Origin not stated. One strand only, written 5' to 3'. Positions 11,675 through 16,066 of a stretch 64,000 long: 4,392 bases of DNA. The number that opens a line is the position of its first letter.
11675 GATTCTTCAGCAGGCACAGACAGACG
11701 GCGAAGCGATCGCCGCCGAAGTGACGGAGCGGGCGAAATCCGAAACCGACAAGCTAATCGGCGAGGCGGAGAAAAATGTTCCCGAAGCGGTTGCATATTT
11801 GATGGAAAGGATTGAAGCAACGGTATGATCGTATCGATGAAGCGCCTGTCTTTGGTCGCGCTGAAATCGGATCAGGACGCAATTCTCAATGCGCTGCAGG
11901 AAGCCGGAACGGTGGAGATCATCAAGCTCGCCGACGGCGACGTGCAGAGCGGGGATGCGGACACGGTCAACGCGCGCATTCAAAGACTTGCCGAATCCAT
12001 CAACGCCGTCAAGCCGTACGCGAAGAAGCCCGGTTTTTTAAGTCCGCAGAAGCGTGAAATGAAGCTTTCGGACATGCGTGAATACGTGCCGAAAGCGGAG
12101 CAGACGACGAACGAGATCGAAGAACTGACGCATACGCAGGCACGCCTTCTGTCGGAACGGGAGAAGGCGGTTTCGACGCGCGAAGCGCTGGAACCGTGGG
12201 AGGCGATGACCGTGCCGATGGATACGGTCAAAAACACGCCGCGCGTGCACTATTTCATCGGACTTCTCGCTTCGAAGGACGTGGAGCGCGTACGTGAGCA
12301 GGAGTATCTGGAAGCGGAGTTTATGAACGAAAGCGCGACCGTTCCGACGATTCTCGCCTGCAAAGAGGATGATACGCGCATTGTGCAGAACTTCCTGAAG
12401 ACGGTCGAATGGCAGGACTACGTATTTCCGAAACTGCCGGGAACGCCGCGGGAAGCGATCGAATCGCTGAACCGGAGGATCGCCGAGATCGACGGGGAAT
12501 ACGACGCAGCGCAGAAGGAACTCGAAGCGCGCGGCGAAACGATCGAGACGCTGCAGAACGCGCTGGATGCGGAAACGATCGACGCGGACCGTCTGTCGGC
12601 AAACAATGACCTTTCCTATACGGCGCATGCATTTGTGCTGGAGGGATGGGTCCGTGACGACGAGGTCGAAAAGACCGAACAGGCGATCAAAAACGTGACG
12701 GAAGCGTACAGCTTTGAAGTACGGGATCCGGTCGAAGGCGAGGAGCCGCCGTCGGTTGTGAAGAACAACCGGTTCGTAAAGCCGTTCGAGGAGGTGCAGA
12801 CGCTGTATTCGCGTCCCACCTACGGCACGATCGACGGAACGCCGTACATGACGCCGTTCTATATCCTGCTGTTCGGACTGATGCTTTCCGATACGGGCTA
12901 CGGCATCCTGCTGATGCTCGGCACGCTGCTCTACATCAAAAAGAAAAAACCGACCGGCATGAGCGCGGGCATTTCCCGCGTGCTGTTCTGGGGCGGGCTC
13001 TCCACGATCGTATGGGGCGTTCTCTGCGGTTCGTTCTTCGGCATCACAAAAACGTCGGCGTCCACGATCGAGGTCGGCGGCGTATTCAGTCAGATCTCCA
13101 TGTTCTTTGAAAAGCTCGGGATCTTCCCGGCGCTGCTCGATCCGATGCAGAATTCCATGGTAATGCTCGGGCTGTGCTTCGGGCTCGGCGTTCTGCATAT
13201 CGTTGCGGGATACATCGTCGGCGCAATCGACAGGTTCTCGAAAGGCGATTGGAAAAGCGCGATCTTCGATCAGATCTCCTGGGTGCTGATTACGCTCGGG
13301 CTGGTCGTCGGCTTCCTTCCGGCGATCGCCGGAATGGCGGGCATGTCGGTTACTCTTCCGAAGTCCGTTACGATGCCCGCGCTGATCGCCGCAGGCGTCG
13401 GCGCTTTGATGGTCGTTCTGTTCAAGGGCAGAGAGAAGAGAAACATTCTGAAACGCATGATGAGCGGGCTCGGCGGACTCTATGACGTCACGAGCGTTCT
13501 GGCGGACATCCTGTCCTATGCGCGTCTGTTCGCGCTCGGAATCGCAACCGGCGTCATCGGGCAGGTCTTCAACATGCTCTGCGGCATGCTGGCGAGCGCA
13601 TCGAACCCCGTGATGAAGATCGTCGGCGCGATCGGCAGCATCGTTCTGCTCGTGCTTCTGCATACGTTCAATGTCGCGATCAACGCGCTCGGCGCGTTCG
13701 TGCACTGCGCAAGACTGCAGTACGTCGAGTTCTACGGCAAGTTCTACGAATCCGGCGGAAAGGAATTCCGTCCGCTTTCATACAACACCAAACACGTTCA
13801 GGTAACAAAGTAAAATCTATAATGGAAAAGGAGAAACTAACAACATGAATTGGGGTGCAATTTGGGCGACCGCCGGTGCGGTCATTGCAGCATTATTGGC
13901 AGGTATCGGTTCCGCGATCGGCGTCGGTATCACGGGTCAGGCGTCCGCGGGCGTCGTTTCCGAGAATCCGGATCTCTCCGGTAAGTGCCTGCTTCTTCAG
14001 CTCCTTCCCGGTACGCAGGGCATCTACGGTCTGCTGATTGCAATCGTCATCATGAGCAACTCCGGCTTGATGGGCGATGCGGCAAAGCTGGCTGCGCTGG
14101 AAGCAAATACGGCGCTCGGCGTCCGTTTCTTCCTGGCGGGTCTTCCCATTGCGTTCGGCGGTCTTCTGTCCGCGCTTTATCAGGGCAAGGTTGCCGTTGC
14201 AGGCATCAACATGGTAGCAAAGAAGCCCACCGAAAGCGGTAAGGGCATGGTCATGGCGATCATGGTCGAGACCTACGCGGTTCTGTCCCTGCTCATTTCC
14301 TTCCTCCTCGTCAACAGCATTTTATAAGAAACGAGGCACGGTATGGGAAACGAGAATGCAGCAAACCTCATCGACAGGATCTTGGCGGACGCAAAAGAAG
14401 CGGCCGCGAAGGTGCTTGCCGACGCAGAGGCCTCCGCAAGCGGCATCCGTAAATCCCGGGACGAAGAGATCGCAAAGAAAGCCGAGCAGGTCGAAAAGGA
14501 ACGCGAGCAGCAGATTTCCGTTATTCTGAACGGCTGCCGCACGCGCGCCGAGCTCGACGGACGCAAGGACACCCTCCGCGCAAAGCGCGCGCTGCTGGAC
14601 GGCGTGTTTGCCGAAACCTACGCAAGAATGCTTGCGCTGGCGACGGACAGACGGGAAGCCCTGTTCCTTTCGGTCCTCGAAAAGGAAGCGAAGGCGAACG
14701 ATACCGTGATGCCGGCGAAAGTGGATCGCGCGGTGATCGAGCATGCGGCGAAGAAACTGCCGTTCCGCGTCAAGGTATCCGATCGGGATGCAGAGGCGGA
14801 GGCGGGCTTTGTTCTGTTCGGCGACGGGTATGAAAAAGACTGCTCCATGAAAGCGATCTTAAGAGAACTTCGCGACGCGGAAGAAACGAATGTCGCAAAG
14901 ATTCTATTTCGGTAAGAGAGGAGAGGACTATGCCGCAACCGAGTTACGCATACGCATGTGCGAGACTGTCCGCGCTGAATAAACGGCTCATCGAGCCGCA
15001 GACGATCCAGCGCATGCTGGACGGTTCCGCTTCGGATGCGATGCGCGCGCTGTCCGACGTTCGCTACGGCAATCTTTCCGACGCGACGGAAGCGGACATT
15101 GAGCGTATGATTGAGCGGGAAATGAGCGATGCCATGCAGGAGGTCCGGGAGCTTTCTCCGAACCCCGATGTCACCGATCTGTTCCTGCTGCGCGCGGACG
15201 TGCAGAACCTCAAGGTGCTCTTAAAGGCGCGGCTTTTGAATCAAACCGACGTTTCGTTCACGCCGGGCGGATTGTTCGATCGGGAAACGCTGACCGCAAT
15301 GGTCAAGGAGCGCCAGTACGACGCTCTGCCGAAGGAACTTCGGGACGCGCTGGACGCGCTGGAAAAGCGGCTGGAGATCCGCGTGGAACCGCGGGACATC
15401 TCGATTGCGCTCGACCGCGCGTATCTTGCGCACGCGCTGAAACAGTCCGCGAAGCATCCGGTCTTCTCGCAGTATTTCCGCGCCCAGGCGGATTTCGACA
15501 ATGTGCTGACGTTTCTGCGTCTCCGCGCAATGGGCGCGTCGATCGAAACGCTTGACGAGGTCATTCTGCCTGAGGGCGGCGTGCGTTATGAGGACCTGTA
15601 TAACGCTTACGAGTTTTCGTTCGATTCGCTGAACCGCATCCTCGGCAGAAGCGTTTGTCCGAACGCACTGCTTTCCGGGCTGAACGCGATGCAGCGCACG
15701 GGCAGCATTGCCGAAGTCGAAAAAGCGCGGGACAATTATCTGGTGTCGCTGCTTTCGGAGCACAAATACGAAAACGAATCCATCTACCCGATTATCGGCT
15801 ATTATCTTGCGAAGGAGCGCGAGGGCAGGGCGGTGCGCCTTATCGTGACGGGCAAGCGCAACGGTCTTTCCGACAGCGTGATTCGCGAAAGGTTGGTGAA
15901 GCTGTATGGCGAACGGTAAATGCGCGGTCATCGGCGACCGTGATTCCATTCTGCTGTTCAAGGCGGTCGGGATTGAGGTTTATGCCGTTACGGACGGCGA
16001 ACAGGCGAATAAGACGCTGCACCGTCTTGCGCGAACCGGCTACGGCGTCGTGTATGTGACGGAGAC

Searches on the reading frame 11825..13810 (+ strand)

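Call 25: search_protein_families(library=ncbifam, proteins=[window:11825-13810:+], max_evalue=0.00001)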
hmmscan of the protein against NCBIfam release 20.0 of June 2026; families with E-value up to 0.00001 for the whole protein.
window:11825-13810:+ (662 aa): 9 families
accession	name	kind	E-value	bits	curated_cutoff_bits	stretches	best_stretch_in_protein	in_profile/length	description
NF004428.0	PRK05771.2-1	equivalog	2.6e-105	353.1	766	1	4-654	6-672/680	V-type ATP synthase subunit I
NF004430.0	PRK05771.2-4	equivalog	8.6e-86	288.9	670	1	74-657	78-643/646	V-type ATP synthase subunit I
NF004427.0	PRK05771.1-1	equivalog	4.1e-67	227.4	942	2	76-408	125-446/668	V-type ATP synthase subunit I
NF004434.0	PRK05771.3-3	equivalog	2.6e-59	201.4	777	1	11-660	13-684/686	V-type ATP synthase subunit I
NF004429.0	PRK05771.2-2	equivalog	9e-51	173.3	799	1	1-640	1-591/608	V-type ATP synthase subunit I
NF004432.0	PRK05771.3-1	equivalog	4.4e-48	164.1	1044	1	3-657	5-632/643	V-type ATP synthase subunit I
NF004431.0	PRK05771.2-5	equivalog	1.2e-31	109.9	851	2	230-414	202-387/649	V-type ATP synthase subunit I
NF004433.0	PRK05771.3-2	equivalog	1.6e-31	109.4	1173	2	4-490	6-504/701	V-type ATP synthase subunit I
NF004435.0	PRK05771.3-4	equivalog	1.1e-19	70.3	1410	1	96-407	101-415/701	V-type ATP synthase subunit I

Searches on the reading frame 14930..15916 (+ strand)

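Call 25: search_protein_families(library=ncbifam, proteins=[window:14930-15916:+], max_evalue=0.00001)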
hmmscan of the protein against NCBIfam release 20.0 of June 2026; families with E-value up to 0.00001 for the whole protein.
window:14930-15916:+ (329 aa): 6 families
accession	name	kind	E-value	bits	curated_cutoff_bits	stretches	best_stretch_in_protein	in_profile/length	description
NF002266.0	PRK01198.1-2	equivalog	1.2e-55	188.9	270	1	3-326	3-332/333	V-type ATP synthase subunit C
TIGR02923.1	AhaC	equivalog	3.2e-31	108.9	240.5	1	5-323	4-348/348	ATP synthase A1 subunit C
NF002268.0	PRK01198.1-4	equivalog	9e-29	100.8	381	1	4-323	9-345/346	V-type ATP synthase subunit C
NF002267.0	PRK01198.1-3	equivalog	1.4e-20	73.8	488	1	6-323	48-389/390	V-type ATP synthase subunit C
NF002265.0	PRK01198.1-1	equivalog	1.6e-13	50.5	534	1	132-323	156-350/352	V-type ATP synthase subunit C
NF002269.0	PRK01198.1-5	equivalog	2.1e-11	43.5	574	1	5-320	34-363/369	V-type ATP synthase subunit C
